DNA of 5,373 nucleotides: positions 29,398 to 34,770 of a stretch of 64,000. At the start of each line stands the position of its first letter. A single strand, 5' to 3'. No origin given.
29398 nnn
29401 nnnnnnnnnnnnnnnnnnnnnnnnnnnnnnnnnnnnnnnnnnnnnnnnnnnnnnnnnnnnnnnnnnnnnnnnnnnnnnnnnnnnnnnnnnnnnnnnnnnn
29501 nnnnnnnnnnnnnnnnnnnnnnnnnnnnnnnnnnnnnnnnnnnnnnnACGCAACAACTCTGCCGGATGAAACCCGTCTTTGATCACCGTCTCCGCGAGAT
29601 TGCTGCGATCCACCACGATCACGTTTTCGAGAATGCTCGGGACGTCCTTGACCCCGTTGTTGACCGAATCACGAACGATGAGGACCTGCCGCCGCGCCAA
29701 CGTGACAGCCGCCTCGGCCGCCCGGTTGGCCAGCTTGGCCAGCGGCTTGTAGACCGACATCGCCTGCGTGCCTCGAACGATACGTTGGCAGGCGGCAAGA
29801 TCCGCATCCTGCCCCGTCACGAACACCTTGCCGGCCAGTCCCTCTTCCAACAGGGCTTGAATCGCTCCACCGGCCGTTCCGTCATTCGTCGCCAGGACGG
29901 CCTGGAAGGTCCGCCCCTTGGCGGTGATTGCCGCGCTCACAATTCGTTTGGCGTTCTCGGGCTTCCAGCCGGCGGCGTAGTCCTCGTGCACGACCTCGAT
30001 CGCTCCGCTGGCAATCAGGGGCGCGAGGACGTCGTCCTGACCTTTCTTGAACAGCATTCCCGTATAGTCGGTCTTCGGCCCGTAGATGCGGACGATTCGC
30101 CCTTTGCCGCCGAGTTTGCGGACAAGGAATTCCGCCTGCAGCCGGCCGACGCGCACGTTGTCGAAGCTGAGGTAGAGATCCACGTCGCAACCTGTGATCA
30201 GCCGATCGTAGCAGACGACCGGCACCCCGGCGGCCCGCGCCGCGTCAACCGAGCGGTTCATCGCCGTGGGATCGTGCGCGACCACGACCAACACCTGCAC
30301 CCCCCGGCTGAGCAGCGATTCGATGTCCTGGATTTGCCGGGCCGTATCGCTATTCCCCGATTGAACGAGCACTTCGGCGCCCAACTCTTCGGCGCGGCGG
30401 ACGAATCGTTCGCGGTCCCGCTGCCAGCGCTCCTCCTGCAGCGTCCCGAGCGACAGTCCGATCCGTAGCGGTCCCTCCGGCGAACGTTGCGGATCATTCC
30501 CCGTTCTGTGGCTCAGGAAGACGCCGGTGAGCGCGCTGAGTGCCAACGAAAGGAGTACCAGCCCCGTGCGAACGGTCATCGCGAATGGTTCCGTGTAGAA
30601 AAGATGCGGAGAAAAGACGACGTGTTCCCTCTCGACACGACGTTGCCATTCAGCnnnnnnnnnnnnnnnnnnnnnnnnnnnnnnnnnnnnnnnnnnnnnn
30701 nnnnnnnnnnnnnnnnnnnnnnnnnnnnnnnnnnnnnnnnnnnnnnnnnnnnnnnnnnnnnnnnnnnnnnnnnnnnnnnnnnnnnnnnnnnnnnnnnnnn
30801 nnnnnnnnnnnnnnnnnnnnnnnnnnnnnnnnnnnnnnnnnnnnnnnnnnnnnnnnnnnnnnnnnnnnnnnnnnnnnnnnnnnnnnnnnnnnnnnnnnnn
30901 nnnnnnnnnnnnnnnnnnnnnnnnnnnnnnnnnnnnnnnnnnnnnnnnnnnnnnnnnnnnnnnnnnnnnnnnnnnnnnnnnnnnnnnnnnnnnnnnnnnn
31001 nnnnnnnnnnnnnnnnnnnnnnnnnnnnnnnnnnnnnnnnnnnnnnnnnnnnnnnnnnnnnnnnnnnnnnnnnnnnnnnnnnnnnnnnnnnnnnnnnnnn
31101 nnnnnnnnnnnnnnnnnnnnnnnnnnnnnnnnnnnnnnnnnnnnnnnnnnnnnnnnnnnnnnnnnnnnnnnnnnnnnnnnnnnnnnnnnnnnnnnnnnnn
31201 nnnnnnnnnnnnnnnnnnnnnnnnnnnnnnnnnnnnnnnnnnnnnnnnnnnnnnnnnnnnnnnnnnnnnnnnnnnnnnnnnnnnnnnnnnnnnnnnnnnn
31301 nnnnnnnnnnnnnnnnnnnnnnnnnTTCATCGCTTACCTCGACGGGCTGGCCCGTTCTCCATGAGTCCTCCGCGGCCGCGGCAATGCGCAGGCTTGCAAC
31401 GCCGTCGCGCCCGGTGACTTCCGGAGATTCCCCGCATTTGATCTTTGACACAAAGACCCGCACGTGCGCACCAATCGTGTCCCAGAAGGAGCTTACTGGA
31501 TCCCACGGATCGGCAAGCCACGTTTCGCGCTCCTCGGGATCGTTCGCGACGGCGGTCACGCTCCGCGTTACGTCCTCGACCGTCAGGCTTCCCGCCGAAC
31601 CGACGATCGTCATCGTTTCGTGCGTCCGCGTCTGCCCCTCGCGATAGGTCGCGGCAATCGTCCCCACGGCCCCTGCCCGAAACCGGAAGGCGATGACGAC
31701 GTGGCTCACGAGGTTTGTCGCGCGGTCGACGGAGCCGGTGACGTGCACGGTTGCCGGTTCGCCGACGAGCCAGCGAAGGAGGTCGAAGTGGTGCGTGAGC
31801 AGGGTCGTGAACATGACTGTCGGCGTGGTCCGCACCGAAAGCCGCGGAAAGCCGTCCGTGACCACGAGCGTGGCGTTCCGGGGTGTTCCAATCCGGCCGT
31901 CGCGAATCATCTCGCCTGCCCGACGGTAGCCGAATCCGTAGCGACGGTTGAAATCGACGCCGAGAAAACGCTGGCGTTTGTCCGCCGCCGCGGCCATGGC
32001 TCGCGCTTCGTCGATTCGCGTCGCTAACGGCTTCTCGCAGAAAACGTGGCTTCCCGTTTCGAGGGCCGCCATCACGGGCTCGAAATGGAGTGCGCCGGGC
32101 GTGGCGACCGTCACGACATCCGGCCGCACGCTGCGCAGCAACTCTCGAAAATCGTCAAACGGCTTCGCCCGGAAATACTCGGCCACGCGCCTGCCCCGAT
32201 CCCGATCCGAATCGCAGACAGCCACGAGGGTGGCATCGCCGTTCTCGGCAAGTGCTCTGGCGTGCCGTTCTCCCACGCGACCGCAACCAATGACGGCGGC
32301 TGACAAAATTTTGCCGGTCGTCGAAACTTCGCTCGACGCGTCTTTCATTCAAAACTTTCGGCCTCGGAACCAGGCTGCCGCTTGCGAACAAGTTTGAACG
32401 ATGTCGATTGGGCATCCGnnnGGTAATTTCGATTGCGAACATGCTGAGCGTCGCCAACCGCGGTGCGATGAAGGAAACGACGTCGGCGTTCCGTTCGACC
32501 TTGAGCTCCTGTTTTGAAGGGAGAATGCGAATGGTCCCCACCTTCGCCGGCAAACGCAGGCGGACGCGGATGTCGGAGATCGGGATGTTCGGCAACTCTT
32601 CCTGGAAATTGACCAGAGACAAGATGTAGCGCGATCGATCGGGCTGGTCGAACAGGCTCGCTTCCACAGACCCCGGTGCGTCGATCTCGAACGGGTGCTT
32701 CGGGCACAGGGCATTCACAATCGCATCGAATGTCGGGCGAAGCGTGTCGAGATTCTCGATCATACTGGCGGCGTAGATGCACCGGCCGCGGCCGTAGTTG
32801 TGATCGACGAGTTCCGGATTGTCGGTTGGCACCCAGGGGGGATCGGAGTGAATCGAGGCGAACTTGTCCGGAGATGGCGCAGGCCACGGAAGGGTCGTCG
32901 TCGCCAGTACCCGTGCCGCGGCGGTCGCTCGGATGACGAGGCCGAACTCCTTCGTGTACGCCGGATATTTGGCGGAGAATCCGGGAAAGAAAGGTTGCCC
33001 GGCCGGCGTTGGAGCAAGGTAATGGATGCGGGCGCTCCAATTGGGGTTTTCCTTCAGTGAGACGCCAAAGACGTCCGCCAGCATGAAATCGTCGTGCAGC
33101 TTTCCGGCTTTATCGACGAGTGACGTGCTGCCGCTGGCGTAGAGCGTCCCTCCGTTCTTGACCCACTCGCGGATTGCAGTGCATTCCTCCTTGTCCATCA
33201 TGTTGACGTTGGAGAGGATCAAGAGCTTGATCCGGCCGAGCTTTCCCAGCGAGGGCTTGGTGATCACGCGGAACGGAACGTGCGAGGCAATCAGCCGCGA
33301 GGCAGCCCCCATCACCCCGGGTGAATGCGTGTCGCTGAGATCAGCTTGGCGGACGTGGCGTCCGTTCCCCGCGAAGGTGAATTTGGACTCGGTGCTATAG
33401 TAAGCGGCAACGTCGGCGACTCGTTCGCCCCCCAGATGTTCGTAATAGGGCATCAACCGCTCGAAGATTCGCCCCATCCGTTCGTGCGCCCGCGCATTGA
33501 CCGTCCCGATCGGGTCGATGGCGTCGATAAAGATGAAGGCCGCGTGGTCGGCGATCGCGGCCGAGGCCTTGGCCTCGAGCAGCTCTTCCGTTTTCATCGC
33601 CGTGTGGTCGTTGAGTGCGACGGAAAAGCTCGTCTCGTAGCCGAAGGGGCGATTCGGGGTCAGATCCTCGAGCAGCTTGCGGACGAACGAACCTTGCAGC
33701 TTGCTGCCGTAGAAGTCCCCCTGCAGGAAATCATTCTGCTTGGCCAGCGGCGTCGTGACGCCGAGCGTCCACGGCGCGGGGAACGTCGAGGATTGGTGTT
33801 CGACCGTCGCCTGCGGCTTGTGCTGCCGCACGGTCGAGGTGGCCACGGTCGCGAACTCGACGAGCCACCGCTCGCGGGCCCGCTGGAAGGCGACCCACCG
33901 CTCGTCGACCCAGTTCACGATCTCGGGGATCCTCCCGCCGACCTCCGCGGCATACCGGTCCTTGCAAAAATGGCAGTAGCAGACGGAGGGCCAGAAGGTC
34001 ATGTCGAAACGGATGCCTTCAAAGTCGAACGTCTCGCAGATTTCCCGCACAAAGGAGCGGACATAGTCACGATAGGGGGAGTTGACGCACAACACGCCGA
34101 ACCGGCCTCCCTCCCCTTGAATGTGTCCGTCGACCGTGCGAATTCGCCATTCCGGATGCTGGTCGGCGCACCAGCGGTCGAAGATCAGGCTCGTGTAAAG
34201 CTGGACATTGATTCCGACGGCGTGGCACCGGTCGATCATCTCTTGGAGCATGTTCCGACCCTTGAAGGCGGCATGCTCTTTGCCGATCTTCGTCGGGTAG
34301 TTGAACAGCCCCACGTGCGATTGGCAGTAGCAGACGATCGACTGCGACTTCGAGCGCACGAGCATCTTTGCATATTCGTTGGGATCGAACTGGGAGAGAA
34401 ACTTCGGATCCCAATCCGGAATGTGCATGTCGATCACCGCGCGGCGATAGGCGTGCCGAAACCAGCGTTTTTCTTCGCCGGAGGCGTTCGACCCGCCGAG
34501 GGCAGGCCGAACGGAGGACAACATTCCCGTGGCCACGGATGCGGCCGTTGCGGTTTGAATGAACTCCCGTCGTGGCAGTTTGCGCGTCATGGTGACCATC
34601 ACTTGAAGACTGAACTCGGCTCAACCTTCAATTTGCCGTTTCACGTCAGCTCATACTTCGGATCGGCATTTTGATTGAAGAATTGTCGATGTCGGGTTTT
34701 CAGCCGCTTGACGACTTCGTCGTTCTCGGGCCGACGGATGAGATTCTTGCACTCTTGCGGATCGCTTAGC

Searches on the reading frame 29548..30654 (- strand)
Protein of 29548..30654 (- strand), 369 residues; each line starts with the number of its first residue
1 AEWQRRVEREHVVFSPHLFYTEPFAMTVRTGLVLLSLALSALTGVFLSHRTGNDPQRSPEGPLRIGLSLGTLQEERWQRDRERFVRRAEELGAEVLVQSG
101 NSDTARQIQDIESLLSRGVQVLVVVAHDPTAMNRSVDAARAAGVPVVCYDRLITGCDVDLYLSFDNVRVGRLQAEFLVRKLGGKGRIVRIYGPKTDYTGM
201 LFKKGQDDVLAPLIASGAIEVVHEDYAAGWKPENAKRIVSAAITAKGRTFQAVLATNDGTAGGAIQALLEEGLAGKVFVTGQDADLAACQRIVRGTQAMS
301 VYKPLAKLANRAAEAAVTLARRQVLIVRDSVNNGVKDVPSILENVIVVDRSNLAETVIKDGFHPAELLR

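Call 50: search_protein_families(library=pfam, proteins=[window:29548-30654:-], max_evalue=0.001)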
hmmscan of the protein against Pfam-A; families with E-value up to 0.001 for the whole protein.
window:29548-30654:- (369 aa): 3 families
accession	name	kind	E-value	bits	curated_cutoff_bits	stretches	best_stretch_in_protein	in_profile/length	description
PF13407.12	Peripla_BP_4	-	8.2e-61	206.2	35.1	1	65-321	1-255/258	Periplasmic binding protein domain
PF00532.27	Peripla_BP_1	-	3.9e-08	33.5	22.2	1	86-278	25-212/281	Periplasmic binding proteins and sugar binding domain of LacI family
PF20028.4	VMAP-C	-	0.00012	22.5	27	1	74-151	103-172/226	vWA-MoxR associated protein C-terminal domain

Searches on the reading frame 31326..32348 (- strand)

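Call 50: search_protein_families(library=pfam, proteins=[window:31326-32348:-], max_evalue=0.001)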
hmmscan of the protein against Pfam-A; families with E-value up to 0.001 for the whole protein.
window:31326-32348:- (341 aa): 6 families
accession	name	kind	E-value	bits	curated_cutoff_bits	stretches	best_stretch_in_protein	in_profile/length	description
PF01408.29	GFO_IDH_MocA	-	8.6e-33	114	24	1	17-133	3-120/120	Oxidoreductase family, NAD-binding Rossmann fold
PF22725.1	GFO_IDH_MocA_C3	-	9e-17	61.7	27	1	141-255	1-123/124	GFO/IDH/MocA C-terminal domain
PF02894.22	GFO_IDH_MocA_C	-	2.2e-13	51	22.9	1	146-338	2-218/218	Oxidoreductase family, C-terminal alpha/beta domain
PF03447.22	NAD_binding_3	-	1e-06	29.9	24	1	21-107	1-90/116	Homoserine dehydrogenase, NAD binding domain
PF03435.24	Sacchrp_dh_NADP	-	0.00036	21.3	25.1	0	19-112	3-100/129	Saccharopine dehydrogenase NADP binding domain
PF03807.23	F420_oxidored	-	0.00085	20.3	21.6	0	18-95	3-78/94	NADP oxidoreductase coenzyme F420-dependent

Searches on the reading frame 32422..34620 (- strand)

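Call 50: search_protein_families(library=pfam, proteins=[window:32422-34620:-], max_evalue=0.001)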
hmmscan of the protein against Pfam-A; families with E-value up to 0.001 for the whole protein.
window:32422-34620:- (733 aa): 5 families
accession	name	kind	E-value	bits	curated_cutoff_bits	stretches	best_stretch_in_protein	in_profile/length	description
PF14871.12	GHL6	-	7.7e-24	84.8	35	1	79-207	1-132/132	Hypothetical glycosyl hydrolase 6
PF02449.21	Glyco_hydro_42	-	2.7e-06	27.4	21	1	124-256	48-176/376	Beta-galactosidase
PF08532.16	Glyco_hydro_42M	-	5e-06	26.6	25.8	1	436-524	32-121/207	Beta-galactosidase trimerisation domain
PF01120.23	Alpha_L_fucos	-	0.00016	21.7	25.2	1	67-208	86-212/345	Alpha-L-fucosidase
PF17385.8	LBP_M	-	0.0005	20.1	25.2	0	475-521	82-125/221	Lacto-N-biose phosphorylase central domain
